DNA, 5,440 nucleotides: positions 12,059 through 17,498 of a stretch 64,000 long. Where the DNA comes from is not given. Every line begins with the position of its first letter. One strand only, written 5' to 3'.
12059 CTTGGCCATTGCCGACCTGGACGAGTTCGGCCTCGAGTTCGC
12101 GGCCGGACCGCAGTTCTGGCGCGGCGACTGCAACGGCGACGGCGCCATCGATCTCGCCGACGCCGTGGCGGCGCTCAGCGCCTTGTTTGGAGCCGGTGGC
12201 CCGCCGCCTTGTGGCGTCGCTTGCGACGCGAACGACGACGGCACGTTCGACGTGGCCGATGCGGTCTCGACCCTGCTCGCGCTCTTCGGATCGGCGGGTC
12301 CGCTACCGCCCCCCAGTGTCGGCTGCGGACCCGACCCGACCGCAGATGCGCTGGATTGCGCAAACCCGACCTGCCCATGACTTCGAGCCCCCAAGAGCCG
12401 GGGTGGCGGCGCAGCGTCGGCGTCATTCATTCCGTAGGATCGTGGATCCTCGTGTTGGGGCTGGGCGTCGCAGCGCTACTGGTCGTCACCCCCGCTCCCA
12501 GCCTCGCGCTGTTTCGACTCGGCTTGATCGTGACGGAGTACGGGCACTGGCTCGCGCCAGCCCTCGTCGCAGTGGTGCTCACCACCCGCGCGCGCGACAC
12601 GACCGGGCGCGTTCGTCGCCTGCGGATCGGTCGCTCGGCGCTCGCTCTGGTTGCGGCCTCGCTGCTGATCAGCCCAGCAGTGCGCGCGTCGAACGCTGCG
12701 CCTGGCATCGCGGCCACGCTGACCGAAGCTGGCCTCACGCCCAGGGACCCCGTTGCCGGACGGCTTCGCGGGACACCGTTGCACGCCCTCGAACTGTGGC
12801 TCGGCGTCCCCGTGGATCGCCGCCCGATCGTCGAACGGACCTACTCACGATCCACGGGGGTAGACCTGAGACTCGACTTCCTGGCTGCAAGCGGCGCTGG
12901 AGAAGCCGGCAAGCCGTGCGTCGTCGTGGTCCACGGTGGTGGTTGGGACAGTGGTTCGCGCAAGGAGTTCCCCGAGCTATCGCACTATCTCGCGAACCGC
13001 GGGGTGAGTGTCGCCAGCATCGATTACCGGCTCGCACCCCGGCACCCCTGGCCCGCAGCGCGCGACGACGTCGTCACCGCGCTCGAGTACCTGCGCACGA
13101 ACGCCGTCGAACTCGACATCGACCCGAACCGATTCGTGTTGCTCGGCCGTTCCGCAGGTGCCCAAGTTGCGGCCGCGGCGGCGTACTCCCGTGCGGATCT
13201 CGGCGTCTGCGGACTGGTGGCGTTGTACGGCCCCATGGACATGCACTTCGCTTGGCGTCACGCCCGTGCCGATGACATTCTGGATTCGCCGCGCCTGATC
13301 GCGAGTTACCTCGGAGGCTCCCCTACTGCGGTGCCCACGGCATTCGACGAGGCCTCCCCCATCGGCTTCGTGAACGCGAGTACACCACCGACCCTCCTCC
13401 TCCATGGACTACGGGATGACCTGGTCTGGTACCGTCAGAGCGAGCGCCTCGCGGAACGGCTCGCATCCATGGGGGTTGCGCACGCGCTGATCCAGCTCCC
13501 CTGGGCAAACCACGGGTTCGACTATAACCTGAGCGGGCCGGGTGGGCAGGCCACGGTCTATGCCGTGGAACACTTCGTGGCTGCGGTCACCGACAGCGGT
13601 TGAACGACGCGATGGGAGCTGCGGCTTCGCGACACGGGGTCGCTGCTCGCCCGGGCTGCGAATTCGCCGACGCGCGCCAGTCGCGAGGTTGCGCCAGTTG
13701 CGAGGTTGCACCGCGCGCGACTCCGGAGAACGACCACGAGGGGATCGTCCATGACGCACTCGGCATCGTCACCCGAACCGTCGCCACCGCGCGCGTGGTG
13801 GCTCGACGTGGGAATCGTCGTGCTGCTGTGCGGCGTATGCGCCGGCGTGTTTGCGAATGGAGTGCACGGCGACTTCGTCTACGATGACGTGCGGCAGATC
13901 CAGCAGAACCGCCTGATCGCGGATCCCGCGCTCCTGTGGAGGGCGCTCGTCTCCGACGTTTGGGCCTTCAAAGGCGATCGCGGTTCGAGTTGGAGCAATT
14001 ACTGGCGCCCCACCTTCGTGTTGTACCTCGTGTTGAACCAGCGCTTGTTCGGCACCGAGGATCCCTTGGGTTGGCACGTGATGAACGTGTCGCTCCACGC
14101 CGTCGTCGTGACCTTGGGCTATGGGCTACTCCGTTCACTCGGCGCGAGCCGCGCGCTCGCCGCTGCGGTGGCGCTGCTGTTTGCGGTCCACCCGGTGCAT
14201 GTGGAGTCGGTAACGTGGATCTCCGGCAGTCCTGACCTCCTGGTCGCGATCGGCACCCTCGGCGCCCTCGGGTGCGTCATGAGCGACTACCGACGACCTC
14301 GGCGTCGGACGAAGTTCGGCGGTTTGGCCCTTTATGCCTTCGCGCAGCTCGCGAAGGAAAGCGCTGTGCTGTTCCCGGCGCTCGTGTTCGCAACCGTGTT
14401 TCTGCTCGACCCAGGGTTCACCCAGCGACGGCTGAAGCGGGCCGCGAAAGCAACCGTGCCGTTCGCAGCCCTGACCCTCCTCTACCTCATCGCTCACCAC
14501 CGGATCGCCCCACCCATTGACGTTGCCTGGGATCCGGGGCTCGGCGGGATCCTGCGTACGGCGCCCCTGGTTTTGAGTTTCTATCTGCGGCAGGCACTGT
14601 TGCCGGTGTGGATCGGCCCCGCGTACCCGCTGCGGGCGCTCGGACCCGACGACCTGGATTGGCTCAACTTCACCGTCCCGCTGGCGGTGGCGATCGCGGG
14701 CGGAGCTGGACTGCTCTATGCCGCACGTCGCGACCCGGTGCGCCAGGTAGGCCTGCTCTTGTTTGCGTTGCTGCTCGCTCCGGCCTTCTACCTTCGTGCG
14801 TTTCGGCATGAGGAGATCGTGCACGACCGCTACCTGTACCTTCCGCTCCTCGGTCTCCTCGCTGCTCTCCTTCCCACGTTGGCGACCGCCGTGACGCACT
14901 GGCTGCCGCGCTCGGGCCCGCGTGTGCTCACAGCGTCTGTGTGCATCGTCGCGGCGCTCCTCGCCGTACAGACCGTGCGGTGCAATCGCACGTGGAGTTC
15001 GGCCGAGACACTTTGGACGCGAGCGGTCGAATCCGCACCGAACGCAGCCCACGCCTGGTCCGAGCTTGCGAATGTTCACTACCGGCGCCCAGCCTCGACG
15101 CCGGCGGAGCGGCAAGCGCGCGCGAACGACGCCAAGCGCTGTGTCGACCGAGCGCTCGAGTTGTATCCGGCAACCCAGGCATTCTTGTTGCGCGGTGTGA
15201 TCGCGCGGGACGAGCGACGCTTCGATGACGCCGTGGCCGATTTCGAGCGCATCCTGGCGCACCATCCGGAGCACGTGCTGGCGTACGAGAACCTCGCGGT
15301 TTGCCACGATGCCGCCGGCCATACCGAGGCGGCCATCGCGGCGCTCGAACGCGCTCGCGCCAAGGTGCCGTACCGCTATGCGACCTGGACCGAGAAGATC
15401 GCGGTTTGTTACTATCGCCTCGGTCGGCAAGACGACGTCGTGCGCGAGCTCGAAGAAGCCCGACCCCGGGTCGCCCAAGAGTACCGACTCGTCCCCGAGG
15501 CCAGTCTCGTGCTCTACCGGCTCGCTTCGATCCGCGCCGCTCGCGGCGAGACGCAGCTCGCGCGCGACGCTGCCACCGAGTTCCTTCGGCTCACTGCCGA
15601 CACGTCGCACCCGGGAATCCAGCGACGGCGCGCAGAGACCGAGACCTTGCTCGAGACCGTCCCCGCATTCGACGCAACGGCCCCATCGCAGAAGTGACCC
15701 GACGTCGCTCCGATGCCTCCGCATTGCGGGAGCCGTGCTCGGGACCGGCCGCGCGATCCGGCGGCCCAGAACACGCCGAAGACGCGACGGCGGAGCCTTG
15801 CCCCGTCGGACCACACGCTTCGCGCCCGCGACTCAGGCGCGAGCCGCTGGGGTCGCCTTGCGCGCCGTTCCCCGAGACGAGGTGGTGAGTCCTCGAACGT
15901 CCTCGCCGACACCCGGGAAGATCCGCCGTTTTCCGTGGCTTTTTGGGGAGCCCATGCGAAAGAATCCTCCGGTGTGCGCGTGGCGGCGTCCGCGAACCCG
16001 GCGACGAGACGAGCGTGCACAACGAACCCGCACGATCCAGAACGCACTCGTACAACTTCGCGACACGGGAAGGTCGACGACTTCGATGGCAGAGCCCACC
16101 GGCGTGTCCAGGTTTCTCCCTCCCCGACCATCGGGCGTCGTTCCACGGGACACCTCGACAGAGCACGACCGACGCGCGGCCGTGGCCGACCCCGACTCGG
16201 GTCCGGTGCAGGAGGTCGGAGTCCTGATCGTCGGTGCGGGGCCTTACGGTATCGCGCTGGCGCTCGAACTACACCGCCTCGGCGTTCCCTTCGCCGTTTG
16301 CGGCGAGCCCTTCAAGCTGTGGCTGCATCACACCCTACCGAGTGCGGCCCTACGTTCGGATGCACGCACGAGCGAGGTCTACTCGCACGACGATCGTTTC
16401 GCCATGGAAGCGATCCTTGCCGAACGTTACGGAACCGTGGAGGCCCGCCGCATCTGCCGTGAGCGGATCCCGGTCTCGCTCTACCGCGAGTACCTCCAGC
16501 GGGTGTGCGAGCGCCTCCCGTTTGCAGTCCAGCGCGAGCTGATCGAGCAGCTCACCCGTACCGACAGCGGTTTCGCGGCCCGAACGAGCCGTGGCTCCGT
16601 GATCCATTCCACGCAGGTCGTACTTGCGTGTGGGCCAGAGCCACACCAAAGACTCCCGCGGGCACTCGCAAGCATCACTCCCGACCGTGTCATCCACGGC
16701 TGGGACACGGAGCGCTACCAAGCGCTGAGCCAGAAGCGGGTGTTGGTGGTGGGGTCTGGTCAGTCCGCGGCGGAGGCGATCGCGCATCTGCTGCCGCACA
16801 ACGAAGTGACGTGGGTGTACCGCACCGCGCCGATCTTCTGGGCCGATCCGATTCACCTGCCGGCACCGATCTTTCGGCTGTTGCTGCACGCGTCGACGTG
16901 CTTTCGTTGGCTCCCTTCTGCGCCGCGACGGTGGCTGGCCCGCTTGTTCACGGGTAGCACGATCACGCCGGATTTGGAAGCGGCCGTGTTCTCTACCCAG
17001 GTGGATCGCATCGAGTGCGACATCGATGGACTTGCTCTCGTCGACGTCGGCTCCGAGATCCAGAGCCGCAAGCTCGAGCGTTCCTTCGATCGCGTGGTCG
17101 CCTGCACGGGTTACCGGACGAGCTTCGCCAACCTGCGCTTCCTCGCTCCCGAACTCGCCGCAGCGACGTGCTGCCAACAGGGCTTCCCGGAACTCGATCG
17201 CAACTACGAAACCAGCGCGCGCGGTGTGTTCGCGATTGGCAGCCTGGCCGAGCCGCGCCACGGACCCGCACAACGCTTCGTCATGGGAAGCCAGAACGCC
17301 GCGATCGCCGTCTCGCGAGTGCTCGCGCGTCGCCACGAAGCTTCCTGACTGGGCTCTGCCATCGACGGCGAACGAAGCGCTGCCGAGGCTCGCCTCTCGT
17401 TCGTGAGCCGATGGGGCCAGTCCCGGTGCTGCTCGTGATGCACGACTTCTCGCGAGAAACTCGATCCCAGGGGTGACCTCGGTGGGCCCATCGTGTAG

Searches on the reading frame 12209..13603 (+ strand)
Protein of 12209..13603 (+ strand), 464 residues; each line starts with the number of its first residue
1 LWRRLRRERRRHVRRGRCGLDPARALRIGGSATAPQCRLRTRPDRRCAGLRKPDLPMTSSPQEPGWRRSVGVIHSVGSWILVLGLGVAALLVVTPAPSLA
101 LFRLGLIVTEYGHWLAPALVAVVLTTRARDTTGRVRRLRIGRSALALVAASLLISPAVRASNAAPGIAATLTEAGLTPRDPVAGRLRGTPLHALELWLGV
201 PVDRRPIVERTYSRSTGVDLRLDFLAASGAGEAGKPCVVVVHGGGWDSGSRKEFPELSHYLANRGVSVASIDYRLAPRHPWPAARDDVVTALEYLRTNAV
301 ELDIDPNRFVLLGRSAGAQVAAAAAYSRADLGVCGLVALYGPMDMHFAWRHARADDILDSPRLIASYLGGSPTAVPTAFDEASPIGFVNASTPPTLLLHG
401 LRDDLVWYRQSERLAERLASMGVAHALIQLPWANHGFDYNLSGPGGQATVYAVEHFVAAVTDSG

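Call 11: search_protein_families(library=pfam, proteins=[window:12209-13603:+], max_evalue=0.01)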
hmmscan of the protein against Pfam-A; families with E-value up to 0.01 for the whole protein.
window:12209-13603:+ (464 aa): 5 families
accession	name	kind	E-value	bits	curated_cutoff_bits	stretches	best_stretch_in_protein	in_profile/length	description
PF20434.5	BD-FAE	-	2.1e-38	132.4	26.8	1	232-418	11-215/215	BD-FAE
PF07859.19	Abhydrolase_3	-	7.2e-28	98.2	25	1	238-437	1-208/210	alpha/beta hydrolase fold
PF00326.27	Peptidase_S9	-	2.7e-15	56.9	22.6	1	286-442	46-194/213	Prolyl oligopeptidase family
PF12146.15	Hydrolase_4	-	2.8e-09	37.1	27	1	235-343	4-110/239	Serine aminopeptidase, S33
PF00135.34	COesterase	-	9.8e-08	31.8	27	1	232-328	100-204/515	Carboxylesterase family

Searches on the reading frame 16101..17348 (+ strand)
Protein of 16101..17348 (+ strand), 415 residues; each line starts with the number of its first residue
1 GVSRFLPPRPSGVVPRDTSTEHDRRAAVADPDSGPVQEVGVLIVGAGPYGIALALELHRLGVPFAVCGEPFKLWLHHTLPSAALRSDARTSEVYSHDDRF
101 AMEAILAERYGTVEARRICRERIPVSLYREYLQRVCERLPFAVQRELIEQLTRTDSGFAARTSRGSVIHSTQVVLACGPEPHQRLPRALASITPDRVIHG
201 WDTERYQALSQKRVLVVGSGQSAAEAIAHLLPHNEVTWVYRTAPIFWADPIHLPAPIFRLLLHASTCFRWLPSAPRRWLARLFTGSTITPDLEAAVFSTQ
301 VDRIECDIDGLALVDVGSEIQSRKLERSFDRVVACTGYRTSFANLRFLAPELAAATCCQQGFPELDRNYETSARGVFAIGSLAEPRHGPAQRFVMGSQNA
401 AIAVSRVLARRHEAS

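Call 11: search_protein_families(library=pfam, proteins=[window:16101-17348:+], max_evalue=0.01)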
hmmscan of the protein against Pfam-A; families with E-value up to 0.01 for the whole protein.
window:16101-17348:+ (415 aa): 8 families
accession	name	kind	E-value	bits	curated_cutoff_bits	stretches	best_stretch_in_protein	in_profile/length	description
PF13738.12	Pyr_redox_3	-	1.3e-18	67.8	30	1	42-245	1-199/305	Pyridine nucleotide-disulphide oxidoreductase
PF07992.20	Pyr_redox_2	-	1.9e-14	54.3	26.1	1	41-386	3-278/291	Pyridine nucleotide-disulphide oxidoreductase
PF13434.12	Lys_Orn_oxgnase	-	3.2e-14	53.3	21.3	1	128-253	97-233/339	L-lysine 6-monooxygenase/L-ornithine 5-monooxygenase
PF13454.12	NAD_binding_9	-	4.5e-07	30.4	21.8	1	43-178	2-153/155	FAD-NAD(P)-binding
PF01494.25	FAD_binding_3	-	0.00077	19.2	22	1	39-63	2-26/349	FAD binding domain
PF00070.33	Pyr_redox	-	0.0024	18.8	22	0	41-62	2-23/82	Pyridine nucleotide-disulphide oxidoreductase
PF13241.12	NAD_binding_7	-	0.0053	17.8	22.1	0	209-242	5-39/104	Putative NAD(P)-binding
PF01488.26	Shikimate_DH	-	0.0054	17.3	24.3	0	206-233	7-34/138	Shikimate / quinate 5-dehydrogenase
